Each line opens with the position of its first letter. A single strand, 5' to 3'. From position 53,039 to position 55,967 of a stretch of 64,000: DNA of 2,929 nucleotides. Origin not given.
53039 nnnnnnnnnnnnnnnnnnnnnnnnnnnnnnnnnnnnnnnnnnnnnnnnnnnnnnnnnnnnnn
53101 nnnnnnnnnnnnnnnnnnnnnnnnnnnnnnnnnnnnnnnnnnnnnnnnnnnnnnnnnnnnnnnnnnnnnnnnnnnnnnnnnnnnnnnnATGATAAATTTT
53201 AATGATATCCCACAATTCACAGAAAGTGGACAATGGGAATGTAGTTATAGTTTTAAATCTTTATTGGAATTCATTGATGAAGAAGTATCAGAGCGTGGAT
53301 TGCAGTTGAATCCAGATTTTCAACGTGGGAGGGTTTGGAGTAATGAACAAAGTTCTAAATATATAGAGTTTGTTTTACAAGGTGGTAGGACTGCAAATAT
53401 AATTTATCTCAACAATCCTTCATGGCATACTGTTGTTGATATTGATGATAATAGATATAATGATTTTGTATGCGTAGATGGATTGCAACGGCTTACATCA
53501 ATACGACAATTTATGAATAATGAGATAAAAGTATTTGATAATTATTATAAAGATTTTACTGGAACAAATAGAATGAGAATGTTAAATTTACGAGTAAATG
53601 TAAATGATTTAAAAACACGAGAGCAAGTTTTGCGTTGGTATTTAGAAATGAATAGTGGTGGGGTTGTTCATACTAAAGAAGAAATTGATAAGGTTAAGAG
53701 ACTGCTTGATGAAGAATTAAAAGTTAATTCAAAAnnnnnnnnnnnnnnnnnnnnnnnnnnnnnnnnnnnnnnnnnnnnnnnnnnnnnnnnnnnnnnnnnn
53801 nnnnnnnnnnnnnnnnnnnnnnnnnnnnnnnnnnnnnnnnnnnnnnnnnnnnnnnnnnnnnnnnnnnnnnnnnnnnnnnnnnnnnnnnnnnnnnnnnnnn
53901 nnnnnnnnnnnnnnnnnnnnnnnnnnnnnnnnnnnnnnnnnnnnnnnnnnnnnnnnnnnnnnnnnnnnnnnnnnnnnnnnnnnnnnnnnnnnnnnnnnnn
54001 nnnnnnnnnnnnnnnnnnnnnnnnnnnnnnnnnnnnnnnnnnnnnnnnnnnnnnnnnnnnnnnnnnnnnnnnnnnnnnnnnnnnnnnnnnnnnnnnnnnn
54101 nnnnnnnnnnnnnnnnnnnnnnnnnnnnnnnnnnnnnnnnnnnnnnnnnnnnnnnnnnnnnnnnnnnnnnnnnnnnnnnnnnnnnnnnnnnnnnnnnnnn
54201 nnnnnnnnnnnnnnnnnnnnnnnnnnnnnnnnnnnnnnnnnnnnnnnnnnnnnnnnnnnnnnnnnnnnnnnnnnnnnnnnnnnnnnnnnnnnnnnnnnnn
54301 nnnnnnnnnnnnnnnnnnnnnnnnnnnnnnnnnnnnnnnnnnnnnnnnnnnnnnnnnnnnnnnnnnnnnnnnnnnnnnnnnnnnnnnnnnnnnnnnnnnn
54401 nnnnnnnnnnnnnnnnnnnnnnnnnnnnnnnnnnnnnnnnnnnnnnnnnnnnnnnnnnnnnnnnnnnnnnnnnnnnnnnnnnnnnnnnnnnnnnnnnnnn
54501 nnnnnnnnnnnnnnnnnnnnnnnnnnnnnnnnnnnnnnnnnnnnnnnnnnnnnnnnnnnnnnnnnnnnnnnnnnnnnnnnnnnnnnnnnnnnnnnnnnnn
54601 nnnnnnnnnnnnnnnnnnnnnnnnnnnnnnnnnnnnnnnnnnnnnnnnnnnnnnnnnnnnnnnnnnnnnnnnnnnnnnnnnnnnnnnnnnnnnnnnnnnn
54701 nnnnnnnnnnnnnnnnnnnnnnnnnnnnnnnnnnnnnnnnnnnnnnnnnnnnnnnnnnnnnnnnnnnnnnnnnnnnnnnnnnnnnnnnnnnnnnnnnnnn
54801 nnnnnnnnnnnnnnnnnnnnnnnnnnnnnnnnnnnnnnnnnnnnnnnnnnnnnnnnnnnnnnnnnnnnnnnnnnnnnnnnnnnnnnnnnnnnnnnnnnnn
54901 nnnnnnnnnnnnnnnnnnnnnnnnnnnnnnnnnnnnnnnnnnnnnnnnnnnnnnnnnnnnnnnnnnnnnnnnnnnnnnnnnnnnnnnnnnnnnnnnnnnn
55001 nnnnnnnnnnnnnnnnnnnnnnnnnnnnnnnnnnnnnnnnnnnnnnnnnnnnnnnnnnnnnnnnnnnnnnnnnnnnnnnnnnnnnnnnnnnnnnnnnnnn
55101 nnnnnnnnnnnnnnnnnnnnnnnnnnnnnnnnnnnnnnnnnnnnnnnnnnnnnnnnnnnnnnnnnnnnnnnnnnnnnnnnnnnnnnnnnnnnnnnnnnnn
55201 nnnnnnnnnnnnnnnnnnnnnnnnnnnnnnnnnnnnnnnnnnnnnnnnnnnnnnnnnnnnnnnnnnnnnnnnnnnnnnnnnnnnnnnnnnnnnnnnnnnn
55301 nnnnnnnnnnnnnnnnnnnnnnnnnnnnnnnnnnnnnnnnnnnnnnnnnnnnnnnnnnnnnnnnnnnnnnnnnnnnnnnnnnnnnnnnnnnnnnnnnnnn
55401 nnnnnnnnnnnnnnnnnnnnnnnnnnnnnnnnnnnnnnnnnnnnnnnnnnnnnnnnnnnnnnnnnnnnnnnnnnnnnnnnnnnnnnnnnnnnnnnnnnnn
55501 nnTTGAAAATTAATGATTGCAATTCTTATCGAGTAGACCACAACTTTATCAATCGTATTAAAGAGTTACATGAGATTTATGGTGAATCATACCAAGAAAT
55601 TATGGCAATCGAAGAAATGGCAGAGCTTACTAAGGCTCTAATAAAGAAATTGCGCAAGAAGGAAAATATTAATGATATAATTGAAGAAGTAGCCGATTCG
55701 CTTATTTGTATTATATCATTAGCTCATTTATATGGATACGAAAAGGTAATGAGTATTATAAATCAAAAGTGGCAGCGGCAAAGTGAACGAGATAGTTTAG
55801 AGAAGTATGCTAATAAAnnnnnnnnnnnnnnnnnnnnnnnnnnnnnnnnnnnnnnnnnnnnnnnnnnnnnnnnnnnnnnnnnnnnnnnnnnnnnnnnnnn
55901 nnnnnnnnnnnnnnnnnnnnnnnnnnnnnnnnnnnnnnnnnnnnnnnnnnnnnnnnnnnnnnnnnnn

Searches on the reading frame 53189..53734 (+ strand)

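Call 77: search_protein_families(library=padloc, proteins=[window:53189-53734:+], max_evalue=0.001)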
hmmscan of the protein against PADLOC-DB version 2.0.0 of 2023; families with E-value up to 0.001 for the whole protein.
window:53189-53734:+ (182 aa): 3 families
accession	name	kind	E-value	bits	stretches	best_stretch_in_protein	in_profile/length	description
PDLC03877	NsnA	-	1.6e-12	45.4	1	33-123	60-149/385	-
PDLC04027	PD-T4-2_A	-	8.7e-10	36.2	1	35-112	49-115/363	-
PDLC04010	PD-Lambda-5_A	-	0.00099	16.1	0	89-147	71-127/578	-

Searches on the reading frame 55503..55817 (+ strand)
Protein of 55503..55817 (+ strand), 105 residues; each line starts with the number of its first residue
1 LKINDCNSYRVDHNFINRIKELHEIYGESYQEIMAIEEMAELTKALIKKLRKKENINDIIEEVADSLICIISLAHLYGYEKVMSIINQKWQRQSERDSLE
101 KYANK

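Call 3: search_protein_families(library=pfam, proteins=[window:55503-55817:+], max_evalue=1)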
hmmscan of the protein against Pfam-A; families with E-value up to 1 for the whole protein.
seq(105 aa): 4 families
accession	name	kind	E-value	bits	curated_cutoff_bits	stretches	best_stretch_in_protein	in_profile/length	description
PF03819.22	MazG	-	0.0043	17.7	22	1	35-92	10-68/74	MazG nucleotide pyrophosphohydrolase domain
PF03078.20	ATHILA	-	0.021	14.1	20.2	1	35-92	218-274/458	ATHILA ORF-1 family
PF24434.1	DUF7557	-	0.041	13.7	25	0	12-33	7-27/45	Family of unknown function (DUF7557)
PF22715.1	SNaCT9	-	0.042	14.6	27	1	17-73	78-136/137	Short NACHT-associated C-Terminal domain, family 9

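Call 4: search_protein_families(library=phrogs, proteins=[window:55503-55817:+], max_evalue=1)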
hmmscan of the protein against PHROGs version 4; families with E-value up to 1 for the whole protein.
seq(105 aa): 9 families
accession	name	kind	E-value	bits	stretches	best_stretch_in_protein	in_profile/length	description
phrog_2245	-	other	1e-14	55.9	1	19-96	125-204/218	nucleoside triphosphate pyrophosphohydrolase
phrog_1247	-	other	8.8e-06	26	1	37-83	158-202/444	MazG-like pyrophosphatase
phrog_18193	-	unknown function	0.0052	17.9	1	17-93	7-88/122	-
phrog_20654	-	unknown function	0.047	14.8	1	17-66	29-77/84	-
phrog_4856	-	other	0.06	14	1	35-97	94-167/195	nucleoside triphosphate pyrophosphohydrolase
phrog_715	-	other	0.084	14.2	1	20-75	20-84/123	MazG-like pyrophosphatase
phrog_28632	-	unknown function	0.11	13.7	1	74-85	25-36/45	-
phrog_12523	-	unknown function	0.13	13.3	1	29-92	34-100/197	-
phrog_16569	-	head and packaging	0.45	11.9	1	3-34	18-50/66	virion structural protein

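Call 18: search_solved_structures(query=window:55503-55817:+, max_evalue=10, show_alignments=3)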
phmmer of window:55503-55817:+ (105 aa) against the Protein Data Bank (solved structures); distinct sequences matched with E-value up to 10: 4.
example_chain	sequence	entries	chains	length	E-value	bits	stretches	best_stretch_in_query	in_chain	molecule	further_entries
1vmg_A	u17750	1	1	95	0.46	14.4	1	34-80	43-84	Hypothetical protein SSO3215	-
6nuw_C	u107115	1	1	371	0.53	14.2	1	14-65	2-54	Inner kinetochore subunit MCM21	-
6gcn_A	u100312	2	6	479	2.8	11.9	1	20-57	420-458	ATP-dependent zinc metalloprotease FtsH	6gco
8ewg_A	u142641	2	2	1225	2.9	11.8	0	23-61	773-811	CRISPR-associated endonuclease Cas9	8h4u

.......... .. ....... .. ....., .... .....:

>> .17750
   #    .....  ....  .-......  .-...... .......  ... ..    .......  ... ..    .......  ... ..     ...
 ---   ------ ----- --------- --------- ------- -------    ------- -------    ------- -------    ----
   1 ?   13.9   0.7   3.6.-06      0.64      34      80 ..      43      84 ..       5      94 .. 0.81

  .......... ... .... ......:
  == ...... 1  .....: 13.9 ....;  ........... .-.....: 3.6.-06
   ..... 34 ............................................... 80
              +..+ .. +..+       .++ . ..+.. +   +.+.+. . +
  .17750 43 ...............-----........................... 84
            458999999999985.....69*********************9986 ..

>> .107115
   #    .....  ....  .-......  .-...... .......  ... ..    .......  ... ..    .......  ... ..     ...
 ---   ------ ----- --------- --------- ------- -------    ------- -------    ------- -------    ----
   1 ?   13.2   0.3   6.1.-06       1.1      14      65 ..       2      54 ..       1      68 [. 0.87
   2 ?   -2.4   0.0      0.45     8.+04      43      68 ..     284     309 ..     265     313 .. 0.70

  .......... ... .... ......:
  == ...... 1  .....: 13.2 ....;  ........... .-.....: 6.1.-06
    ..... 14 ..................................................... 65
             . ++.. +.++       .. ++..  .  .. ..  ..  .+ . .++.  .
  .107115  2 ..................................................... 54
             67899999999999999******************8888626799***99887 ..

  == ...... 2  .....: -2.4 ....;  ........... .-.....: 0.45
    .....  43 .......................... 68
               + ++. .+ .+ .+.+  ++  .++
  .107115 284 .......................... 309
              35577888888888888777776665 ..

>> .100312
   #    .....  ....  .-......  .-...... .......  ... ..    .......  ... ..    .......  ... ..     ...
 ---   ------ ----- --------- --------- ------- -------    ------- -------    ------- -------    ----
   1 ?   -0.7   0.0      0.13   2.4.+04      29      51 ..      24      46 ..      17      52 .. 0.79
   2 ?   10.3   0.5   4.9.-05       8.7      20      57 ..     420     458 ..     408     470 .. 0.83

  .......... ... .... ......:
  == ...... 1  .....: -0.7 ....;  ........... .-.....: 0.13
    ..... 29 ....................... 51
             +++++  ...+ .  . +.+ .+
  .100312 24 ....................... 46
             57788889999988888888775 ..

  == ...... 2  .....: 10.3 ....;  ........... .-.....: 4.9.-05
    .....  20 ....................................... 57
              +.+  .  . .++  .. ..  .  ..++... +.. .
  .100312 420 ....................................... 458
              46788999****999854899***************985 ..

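Call 19: search_protein_families(library=ncbifam, proteins=[window:55503-55817:+], max_evalue=1)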
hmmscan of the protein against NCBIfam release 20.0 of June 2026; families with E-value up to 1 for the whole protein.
window:55503-55817:+ (105 aa): 1 family
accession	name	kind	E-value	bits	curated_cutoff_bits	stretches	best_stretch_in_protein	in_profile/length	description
NF007324.0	PRK09814.1-3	equivalog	0.05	12.7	713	1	16-67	278-327/330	beta-1,6-galactofuranosyltransferase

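Call 36: find_related_loci(query=window:55503-55817:+, collection=viral_contigs, flank=5000)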
Query window:55503-55817:+ (105 aa) in viral_contigs; peptide patterns used: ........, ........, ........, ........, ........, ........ (x = any residue, [..] = any of these).
327 stretches matched a pattern; 264 encode a relative of the query (tblastn E <= 1e-3); the best 80 are kept; 80 distinct loci.
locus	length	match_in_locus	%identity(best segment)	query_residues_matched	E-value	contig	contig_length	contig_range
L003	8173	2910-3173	41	26-105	2e-11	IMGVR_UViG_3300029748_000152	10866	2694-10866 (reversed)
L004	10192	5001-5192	44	26-89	3e-11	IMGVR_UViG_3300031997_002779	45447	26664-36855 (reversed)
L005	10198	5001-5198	44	24-89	3e-11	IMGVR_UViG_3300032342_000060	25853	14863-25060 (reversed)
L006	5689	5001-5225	43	24-96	3e-11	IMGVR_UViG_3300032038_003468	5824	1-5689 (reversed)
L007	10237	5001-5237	41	26-96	2e-10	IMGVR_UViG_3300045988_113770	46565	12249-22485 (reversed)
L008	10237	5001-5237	41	26-96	2e-10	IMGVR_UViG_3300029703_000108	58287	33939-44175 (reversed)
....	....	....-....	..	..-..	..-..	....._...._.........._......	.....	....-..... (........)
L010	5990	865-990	60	24-65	7e-10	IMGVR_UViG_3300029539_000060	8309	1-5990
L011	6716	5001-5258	41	18-96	1e-9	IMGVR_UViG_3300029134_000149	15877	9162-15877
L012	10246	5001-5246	41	26-105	1e-9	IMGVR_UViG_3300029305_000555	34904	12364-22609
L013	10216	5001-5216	46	26-96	2e-9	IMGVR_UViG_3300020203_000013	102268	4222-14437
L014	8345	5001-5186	40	19-80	2e-9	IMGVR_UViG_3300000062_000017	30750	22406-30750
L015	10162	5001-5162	48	24-77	3e-9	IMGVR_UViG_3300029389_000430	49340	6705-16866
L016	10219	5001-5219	44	26-96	3e-9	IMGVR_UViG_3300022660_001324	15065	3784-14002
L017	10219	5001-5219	44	26-96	3e-9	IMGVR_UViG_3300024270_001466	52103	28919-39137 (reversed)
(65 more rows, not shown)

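Call 57: search_solved_structures(query=A2, max_evalue=1, show_alignments=2)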
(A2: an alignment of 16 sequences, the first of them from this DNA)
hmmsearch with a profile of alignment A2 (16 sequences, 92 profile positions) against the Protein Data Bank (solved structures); distinct sequences matched with E-value up to 1: 24.
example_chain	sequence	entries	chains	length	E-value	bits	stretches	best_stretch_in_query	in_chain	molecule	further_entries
5ie9_A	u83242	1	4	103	0.0024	21.1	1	22-80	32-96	Nucleotide pyrophosphohydrolase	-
9r1o_A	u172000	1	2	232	0.0024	21.1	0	19-54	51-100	sc-apCC-6-DPH-NR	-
2q73_A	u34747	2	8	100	0.0046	20.2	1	22-76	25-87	Hypothetical protein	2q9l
2q5z_A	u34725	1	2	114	0.011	19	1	22-71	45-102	Hypothetical protein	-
2gta_A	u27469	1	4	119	0.021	18.1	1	23-87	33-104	Hypothetical protein ypjD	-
8qad_A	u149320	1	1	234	0.027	17.8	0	22-53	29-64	sc-apCC-6-LLIA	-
6u1s_A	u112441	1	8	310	0.029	17.7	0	5-51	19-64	de novo designed 16-helix transmembrane nanopore, TMHC8_R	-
9esa_AAA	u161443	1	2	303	0.043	17.1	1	18-63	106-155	Aurora kinase C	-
6gr8_A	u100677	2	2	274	0.05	16.9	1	17-63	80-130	Aurora kinase C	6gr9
3zta_A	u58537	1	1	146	0.056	16.7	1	3-62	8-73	ANTI-SIGMA-FACTOR ANTAGONIST (STAS) DOMAIN PROTEIN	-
4qgp_A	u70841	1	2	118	0.08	16.2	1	27-85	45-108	pyrophosphatase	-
4af3_A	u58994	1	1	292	0.089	16.1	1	30-61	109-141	AURORA KINASE B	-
1vmg_A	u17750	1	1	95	0.1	15.9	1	20-80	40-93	Hypothetical protein SSO3215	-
5eyk_A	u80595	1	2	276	0.46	13.8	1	21-65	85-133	Aurora kinase B-A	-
4c2w_A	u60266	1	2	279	0.46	13.8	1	21-65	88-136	AURORA KINASE B-A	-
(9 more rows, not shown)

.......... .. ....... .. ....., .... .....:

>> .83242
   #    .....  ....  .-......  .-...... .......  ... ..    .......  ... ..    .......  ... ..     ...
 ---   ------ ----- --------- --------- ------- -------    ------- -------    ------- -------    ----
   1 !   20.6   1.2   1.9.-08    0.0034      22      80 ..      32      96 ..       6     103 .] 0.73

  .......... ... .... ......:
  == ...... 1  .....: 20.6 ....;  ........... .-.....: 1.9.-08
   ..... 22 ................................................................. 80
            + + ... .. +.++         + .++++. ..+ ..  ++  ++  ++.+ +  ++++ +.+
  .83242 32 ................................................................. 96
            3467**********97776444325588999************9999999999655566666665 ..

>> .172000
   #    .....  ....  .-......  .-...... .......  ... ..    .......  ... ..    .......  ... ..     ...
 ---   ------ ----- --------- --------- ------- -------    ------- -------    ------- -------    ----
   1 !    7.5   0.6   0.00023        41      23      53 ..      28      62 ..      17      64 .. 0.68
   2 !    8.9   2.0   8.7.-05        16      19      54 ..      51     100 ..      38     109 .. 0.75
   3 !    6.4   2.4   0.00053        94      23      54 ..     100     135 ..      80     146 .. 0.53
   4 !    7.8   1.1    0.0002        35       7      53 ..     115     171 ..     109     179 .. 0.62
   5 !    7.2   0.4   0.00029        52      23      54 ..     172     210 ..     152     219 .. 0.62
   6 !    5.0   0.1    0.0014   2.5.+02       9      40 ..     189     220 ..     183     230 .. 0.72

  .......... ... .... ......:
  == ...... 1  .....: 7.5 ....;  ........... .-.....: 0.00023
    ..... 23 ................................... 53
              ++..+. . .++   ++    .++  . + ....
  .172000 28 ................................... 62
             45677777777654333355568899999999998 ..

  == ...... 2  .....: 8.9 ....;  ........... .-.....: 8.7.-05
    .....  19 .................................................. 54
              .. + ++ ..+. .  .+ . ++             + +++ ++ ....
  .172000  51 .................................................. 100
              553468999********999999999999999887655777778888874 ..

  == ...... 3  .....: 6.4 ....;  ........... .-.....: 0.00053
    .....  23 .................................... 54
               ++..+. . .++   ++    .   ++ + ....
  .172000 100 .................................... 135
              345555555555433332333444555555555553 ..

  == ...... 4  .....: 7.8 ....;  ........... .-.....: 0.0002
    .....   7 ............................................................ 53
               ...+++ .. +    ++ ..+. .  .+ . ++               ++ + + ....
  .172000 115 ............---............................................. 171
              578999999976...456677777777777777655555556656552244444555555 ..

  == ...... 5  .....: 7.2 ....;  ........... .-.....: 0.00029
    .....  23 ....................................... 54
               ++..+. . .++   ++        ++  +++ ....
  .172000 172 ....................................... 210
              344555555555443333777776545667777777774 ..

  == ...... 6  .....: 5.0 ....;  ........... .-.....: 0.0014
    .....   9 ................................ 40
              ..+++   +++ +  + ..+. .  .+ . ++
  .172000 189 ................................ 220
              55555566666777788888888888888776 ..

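Call 77: search_protein_families(library=padloc, proteins=[window:55503-55817:+], max_evalue=0.001)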
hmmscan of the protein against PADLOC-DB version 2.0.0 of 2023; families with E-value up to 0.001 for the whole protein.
window:55503-55817:+ (105 aa): 0 families
